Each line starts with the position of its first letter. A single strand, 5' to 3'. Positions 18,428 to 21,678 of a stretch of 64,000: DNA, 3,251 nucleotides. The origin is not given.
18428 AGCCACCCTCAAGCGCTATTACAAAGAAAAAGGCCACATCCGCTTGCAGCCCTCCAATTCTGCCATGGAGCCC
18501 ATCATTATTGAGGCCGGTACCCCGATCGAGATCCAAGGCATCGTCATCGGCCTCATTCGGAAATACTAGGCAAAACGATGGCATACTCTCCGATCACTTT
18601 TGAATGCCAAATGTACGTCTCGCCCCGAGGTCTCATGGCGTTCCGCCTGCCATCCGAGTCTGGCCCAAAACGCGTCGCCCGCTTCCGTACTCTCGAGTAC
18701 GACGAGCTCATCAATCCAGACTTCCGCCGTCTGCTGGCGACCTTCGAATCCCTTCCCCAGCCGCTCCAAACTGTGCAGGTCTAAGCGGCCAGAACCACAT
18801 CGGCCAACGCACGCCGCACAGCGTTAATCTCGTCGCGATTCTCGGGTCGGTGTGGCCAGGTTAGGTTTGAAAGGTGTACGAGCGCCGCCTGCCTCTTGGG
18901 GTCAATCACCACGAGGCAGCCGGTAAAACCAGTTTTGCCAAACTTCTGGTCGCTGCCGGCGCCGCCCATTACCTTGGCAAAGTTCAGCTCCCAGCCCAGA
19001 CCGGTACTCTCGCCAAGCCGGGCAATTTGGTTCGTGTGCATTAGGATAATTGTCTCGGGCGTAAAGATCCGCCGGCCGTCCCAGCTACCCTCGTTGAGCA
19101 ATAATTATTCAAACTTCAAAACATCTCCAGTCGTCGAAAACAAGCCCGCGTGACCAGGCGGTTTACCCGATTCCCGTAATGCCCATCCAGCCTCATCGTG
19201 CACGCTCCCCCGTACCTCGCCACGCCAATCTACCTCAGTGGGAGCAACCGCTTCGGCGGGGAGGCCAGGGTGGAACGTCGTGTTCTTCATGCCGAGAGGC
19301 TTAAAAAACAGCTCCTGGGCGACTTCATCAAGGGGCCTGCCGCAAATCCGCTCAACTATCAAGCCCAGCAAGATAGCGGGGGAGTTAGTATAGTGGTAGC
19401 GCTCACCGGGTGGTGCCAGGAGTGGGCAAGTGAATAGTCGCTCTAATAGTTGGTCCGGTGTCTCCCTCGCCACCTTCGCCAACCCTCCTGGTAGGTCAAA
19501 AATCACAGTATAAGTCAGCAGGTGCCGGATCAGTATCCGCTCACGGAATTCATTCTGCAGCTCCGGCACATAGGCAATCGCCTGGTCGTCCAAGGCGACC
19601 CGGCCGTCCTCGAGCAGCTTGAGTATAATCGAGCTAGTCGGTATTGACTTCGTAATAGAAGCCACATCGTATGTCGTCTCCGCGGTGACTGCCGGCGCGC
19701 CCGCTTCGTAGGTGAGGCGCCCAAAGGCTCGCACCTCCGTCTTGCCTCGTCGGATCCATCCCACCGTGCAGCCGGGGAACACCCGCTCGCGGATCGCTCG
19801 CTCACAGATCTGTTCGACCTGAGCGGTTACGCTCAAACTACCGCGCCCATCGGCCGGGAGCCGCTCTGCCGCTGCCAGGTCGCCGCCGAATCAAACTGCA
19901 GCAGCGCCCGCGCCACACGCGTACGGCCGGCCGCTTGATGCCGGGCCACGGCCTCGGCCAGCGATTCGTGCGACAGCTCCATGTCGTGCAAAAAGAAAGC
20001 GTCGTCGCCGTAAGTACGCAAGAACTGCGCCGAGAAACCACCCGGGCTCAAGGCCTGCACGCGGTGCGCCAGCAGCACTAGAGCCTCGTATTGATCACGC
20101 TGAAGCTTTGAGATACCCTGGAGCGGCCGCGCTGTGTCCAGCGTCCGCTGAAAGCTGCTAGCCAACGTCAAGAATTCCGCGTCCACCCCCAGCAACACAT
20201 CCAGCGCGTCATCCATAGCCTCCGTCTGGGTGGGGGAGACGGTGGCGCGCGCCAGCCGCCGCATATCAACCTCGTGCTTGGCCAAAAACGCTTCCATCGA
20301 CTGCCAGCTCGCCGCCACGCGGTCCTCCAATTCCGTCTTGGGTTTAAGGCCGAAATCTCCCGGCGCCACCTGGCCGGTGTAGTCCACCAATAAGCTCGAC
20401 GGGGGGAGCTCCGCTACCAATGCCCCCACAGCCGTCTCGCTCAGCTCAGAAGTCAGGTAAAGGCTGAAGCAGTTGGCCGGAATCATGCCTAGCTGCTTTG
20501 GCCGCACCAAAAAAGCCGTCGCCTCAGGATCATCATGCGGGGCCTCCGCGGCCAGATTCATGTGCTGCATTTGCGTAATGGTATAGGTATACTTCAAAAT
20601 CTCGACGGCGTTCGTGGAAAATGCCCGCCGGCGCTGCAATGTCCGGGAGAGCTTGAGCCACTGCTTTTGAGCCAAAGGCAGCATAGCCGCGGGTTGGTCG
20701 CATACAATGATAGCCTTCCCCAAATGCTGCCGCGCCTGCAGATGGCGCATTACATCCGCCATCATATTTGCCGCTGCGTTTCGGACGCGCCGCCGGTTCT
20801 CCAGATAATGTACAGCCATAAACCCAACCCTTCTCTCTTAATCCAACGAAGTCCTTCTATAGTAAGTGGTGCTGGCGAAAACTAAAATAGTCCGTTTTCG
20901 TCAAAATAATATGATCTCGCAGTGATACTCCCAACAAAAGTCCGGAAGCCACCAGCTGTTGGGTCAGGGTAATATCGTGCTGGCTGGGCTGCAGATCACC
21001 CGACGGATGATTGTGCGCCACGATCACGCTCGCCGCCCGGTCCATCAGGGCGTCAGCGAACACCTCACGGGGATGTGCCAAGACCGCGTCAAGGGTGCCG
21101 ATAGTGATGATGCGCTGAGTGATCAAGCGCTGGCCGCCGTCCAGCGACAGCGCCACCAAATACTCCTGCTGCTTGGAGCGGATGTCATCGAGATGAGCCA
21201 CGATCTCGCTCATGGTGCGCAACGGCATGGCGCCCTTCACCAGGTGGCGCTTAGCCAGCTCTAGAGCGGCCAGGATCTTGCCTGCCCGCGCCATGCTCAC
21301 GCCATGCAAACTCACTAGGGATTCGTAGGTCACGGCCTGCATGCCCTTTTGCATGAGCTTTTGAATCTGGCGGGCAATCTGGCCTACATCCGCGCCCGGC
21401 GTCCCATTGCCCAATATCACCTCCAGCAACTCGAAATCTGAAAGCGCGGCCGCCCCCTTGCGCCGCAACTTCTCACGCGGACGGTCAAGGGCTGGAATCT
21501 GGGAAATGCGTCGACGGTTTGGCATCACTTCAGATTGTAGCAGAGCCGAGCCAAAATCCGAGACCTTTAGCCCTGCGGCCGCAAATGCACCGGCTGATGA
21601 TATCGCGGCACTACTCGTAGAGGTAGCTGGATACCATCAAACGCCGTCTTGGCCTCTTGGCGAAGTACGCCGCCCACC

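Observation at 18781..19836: Beta-lactamase-family serine hydrolase split by a single in-frame TAA stop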

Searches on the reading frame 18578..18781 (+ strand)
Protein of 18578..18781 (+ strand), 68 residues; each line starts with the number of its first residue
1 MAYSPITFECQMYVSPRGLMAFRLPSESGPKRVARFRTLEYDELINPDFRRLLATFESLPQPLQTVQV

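Call 27: search_protein_families(library=ncbifam, proteins=[window:18578-18781:+], max_evalue=0.01)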
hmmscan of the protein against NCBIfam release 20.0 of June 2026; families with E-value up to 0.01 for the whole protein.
window:18578-18781:+ (68 aa): 0 families

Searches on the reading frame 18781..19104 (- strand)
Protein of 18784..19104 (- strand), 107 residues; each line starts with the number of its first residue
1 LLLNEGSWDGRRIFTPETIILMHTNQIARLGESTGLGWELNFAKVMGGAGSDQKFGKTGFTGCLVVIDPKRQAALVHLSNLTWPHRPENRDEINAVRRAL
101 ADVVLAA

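Call 3: search_protein_families(library=pfam, proteins=[window:18784-19104:-], max_evalue=0.01)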
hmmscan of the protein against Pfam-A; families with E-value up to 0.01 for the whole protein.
window:18784-19104:- (107 aa): 1 family
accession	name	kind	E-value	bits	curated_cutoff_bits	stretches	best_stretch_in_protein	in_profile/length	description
PF00144.29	Beta-lactamase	-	4.6e-05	23.2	27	1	25-94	258-323/329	Beta-lactamase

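Call 13: find_encoding_contigs(protein=window:18781-19101:-, flank=10000, max_places=10)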
Protein window:18781-19101:- (106 aa): no gene with exactly this product is on record in the collection.
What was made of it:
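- Tried and rejected: Exact look-up of the 106-aa TTG-start fragment found nothing (call 13).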

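Call 14: find_encoding_contigs(protein=window:18781-19041:-, flank=10000, max_places=10)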
Protein window:18781-19041:- (86 aa): 1 contig read that carries it; 1 place shown.
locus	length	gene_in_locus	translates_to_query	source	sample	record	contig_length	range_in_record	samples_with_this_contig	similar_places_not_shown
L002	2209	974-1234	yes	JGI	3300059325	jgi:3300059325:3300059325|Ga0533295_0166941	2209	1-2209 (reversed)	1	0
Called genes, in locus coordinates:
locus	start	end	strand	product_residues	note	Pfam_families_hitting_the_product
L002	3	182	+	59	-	?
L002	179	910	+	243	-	PF00144:Beta-lactamase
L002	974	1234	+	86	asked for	-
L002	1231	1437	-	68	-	-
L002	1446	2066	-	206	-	PF01726:LexA_DNA_bind, PF00717:Peptidase_S24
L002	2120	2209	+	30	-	?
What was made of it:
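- Tried and rejected: The 86-aa ATG-start call did find a contig (call 14).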

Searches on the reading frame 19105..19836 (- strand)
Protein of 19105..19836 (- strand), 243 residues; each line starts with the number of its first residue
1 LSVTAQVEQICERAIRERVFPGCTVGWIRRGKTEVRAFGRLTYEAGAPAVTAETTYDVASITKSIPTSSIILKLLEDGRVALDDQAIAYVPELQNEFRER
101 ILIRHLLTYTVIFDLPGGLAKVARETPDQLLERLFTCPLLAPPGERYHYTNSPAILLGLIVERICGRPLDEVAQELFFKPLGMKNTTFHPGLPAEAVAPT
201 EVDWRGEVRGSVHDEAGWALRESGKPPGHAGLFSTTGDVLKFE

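Call 3: search_protein_families(library=pfam, proteins=[window:19108-19836:-], max_evalue=0.01)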
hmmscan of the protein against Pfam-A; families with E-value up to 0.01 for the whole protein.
window:19108-19836:- (243 aa): 1 family
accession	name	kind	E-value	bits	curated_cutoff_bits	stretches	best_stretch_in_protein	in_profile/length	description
PF00144.29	Beta-lactamase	-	6.4e-41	141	27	1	13-242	7-231/329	Beta-lactamase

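Call 7: find_encoding_contigs(protein=window:19105-19836:-, flank=10000, max_places=10)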
Protein window:19105-19836:- (243 aa): 1 contig read that carries it; 1 place shown.
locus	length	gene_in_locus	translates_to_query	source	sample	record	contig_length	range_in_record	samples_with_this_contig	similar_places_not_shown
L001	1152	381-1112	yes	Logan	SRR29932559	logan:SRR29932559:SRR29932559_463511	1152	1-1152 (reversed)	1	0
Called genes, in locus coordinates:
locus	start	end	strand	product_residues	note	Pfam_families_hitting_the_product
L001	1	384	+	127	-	?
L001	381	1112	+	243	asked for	PF00144:Beta-lactamase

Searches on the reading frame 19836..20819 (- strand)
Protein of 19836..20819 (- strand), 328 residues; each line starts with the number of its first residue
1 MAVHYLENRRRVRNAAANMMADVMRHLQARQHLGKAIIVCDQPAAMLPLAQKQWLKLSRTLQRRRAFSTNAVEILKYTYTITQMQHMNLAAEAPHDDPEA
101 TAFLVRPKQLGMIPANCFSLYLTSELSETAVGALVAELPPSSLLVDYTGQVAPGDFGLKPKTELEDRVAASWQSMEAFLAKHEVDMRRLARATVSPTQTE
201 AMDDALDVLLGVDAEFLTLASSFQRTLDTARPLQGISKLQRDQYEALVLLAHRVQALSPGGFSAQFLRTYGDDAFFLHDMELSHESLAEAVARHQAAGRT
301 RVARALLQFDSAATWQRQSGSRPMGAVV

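Call 3: search_protein_families(library=pfam, proteins=[window:19836-20819:-], max_evalue=0.01)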
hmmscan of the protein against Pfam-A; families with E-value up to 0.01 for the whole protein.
window:19836-20819:- (328 aa): 0 families

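Call 27: search_protein_families(library=ncbifam, proteins=[window:19836-20819:-], max_evalue=0.01)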
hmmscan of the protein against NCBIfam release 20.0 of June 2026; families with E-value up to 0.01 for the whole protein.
window:19836-20819:- (328 aa): 0 families
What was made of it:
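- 19833..20819 (-): Conserved 328-aa ORF of unknown function immediately upstream; its stop overlaps the hydrolase start. No Pfam or NCBIfam hit (calls 3, 27).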

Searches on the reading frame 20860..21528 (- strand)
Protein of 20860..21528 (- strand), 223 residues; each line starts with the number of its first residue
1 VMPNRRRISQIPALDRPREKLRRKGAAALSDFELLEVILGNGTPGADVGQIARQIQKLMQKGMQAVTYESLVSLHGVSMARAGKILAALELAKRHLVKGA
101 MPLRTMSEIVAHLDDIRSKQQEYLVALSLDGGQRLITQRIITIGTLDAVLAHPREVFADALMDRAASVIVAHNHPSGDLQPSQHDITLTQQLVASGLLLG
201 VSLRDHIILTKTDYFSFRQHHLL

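Call 3: search_protein_families(library=pfam, proteins=[window:20860-21528:-], max_evalue=0.01)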
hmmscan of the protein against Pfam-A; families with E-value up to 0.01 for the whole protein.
window:20860-21528:- (223 aa): 2 families
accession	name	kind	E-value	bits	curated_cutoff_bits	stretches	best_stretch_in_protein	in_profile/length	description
PF04002.20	RadC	-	3.7e-37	127.4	22.1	1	109-221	7-120/121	RadC-like JAB domain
PF20582.4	UPF0758_N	-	4.1e-17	62.5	27.1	1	8-82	1-76/77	UPF0758 N-terminal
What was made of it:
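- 20857..21528 (-): radC (RadC-like JAB domain plus UPF0758 N-terminal domain), same strand, 37 nt upstream of the 328-aa ORF. PF04002 127 bits, PF20582 62 bits (call 3).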
